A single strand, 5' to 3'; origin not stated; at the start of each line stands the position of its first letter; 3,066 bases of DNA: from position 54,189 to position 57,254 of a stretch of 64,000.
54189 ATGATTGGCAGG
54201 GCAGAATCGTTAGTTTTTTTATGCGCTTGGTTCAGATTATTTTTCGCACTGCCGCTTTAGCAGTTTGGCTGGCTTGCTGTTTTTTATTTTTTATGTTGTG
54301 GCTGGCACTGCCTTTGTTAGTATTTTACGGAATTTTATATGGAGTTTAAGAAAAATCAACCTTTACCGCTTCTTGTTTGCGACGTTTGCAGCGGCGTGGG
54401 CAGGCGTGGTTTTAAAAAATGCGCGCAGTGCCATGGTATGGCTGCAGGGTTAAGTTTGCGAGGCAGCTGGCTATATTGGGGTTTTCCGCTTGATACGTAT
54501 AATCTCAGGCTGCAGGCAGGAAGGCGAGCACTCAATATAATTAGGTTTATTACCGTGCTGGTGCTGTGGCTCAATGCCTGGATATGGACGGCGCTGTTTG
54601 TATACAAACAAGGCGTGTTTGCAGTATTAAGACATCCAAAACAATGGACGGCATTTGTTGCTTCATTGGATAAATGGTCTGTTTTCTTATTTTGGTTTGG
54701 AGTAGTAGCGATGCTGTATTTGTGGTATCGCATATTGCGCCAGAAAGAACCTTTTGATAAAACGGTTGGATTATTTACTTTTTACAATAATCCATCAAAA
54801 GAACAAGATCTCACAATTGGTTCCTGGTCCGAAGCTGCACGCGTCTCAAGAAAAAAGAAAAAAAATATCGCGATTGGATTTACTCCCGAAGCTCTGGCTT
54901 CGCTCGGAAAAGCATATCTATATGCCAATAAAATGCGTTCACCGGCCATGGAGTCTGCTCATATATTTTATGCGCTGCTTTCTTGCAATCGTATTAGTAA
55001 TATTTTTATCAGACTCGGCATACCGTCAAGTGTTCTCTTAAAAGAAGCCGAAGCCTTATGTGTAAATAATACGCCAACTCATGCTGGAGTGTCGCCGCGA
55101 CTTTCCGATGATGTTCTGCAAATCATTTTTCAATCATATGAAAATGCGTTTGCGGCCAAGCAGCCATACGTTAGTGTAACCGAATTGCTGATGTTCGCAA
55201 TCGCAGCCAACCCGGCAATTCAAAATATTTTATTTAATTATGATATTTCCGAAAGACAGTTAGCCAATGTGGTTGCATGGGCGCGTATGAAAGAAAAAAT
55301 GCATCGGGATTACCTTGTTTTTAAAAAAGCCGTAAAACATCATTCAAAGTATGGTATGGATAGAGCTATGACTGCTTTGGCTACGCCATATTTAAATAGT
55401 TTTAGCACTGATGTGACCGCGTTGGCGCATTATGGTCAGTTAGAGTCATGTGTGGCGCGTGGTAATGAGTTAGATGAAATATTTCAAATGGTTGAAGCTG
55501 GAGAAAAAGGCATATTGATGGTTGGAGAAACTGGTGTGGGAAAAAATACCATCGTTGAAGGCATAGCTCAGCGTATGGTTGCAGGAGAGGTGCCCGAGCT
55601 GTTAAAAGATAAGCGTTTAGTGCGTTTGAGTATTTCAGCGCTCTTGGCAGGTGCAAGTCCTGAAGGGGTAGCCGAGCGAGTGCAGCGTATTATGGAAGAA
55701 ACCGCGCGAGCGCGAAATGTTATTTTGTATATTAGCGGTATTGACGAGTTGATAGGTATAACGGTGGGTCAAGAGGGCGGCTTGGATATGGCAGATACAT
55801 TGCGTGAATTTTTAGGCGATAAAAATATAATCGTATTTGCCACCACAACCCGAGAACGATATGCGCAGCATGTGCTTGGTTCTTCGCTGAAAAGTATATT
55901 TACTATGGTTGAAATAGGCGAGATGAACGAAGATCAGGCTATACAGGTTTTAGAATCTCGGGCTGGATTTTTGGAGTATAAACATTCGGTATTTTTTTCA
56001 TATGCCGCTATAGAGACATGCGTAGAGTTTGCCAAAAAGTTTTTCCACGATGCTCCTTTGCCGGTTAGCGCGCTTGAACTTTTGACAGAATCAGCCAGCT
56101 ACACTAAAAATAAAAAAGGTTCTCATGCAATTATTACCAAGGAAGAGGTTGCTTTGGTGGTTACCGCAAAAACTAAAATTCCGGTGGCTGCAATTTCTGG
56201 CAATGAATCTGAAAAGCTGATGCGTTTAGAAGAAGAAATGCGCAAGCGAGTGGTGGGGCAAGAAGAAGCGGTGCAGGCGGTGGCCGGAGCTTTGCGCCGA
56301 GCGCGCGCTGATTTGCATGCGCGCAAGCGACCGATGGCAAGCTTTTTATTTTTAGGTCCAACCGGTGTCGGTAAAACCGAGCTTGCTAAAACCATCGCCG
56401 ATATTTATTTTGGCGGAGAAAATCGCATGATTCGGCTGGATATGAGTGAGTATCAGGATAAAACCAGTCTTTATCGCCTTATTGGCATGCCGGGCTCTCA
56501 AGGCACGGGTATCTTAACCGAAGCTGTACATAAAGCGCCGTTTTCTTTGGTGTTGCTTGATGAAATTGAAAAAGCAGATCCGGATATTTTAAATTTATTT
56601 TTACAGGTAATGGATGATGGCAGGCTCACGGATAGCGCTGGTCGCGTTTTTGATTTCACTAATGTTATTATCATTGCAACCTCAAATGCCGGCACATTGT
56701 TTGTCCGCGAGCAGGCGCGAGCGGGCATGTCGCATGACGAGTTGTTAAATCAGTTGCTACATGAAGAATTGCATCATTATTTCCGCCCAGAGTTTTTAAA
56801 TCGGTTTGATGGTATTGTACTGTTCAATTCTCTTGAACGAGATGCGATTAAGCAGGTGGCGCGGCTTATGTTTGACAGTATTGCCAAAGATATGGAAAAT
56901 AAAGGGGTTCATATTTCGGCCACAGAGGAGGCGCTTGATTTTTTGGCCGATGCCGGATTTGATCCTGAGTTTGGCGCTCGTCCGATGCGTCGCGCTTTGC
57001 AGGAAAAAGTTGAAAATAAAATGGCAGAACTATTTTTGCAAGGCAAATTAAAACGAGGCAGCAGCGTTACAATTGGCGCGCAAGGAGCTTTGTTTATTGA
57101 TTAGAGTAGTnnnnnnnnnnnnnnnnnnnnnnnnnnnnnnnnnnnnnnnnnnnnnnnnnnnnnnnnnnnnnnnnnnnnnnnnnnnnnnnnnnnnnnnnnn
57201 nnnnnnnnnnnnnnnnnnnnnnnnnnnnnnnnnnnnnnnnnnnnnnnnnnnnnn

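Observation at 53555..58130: Remodelled dcw-type cluster: no ftsI/ftsW/mur ligases between ftsL-like and mraY-like genes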

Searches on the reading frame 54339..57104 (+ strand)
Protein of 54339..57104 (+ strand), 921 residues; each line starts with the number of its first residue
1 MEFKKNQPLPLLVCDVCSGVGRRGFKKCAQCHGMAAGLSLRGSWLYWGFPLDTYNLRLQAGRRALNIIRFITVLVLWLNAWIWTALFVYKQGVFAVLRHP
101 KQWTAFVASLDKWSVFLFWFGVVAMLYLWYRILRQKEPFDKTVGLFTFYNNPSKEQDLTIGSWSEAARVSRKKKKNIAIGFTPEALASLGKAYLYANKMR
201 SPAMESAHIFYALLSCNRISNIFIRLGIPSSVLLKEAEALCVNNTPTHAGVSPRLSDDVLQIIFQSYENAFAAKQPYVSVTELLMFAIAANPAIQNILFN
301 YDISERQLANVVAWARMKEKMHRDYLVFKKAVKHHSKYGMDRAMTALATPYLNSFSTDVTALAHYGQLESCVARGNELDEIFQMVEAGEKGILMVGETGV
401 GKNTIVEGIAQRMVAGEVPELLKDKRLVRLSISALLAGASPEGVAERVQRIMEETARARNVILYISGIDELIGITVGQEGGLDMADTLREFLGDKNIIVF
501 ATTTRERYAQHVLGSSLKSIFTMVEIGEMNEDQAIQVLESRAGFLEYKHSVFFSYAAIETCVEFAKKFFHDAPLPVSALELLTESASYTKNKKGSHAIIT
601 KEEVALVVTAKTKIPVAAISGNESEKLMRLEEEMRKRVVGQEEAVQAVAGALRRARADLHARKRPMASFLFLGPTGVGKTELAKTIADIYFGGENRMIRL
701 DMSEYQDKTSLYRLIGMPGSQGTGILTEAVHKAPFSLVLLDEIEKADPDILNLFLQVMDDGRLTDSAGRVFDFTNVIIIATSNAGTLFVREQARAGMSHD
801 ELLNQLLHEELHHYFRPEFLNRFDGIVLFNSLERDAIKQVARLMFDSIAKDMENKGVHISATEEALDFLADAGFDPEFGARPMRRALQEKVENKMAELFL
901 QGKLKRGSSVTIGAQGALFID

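Call 6: search_protein_families(library=pfam, proteins=[window:54339-57104:+], max_evalue=0.01)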
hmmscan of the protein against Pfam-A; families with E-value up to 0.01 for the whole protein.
window:54339-57104:+ (921 aa): 22 families
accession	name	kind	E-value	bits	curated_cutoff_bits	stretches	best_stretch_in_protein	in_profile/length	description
PF07724.20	AAA_2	-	3.3e-51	174.1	27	1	664-824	1-164/166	AAA domain (Cdc48 subfamily)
PF10431.15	ClpB_D2-small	-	3.1e-25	88.5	21.9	1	832-912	1-81/81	C-terminal, D2-small domain, of ClpB protein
PF00004.35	AAA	-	1.1e-18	68.4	21.2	2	670-784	2-110/131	ATPase family associated with various cellular activities (AAA)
PF07728.20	AAA_5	-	6.3e-14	52.6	22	1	669-785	2-124/139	AAA domain (dynein-related subfamily)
PF00158.32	Sigma54_activat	-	9e-09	35.7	20.2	1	655-784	11-143/168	Sigma-54 interaction domain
PF17871.7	AAA_lid_9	-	2.3e-07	31.1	22.8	1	531-600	2-71/104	AAA lid domain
PF13191.12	AAA_16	-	1.3e-06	29.5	32.6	0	372-415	3-50/167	AAA ATPase domain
PF05729.18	NACHT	-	6.8e-06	26.4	26.7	0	392-539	3-161/167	NACHT domain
PF13401.12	AAA_22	-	5.7e-05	23.9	27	0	670-760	9-110/130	AAA domain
PF01078.27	Mg_chelatase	-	6.1e-05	22.9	20.3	0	382-414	15-47/207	Magnesium chelatase, subunit ChlI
PF12775.13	AAA_7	-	0.00019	21.5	25.8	0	382-413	26-57/181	P-loop containing dynein motor region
PF02367.23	TsaE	-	0.00026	21.4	26.6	0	383-414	16-46/128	Threonylcarbamoyl adenosine biosynthesis protein TsaE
PF03193.22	RsgA_GTPase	-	0.0004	20.7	30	0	373-412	92-129/174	RsgA GTPase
PF05496.18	RuvB_N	-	0.00046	20.4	27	0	638-688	9-55/159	Holliday junction DNA helicase RuvB P-loop domain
PF13555.12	AAA_29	-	0.00089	19.4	27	0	385-415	17-48/61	P-loop containing region of AAA domain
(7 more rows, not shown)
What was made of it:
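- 54339..57104 (+): Membrane-anchored Clp/Hsp100-like double-AAA+ protein, 921 aa. It overlaps the sTM gene by 11 nt. PF07724 174 bits, PF10431 88 bits (call 6).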

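Call 7: search_protein_families(library=ncbifam, proteins=[window:54339-57104:+], max_evalue=0.01)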
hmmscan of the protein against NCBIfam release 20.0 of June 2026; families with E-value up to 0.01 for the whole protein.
window:54339-57104:+ (921 aa): 34 families (the best 25 are shown)
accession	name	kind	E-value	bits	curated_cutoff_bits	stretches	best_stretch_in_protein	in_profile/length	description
TIGR03346.1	chaperone_ClpB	equivalog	7.8e-156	520.7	1232.1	2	598-916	527-847/853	ATP-dependent chaperone ClpB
TIGR02639.1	ClpA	equivalog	1.1e-144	483.4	993.15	1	188-912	8-732/734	ATP-dependent Clp protease ATP-binding subunit ClpA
NF033607.0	disagg_AAA_ClpG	exception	3.8e-128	428.8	1900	2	580-912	538-874/932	AAA family protein disaggregase ClpG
NF008118.0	PRK10865.1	equivalog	6.6e-128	427.9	1417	2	598-915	530-849/857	ATP-dependent chaperone ClpB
NF033606.1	heat_AAA_ClpK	exception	1e-127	427.4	1900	2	592-909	569-893/949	heat shock survival AAA family ATPase ClpK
TIGR03345.1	VI_ClpV1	equivalog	4.5e-123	412.3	884.95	2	596-904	526-840/852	type VI secretion system ATPase TssH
NF008263.0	PRK11034.1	equivalog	8.5e-114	381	1350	1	187-913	8-734/758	ATP-dependent Clp protease ATP-binding subunit ClpA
NF003745.1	PRK05342.1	equivalog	1.1e-15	57.4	359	2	790-899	268-384/418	ATP-dependent Clp protease ATP-binding subunit ClpX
TIGR00382.1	clpX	equivalog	8.7e-12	44.7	370.75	1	768-899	254-390/414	ATP-dependent protease ATP-binding subunit ClpX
TIGR00390.1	hslU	equivalog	7e-09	35.1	362.45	1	633-690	9-71/441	ATP-dependent protease ATPase subunit HslU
NF003229.0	PRK04195.1-5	equivalog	8.5e-09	34.6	280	1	638-745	19-114/413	replication factor C large subunit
TIGR03499.1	FlhF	equivalog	6.4e-06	26.4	174.15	0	625-680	158-212/286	flagellar biosynthesis GTPase FlhF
NF005304.0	PRK06835.1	equivalog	2.1e-05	23.8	215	0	660-688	177-205/330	ATP-binding protein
NF047784.1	MadB_ATPase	equivalog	4.5e-05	22.8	475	1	669-708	36-72/298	MadB family AAA-type ATPase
NF001679.0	PRK00440.1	equivalog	0.0001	21.5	303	1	661-744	34-113/322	replication factor C small subunit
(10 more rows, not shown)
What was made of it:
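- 54339..57104 (+): It falls below every NCBIfam ClpA/B/C/V/G/K cutoff (call 7).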
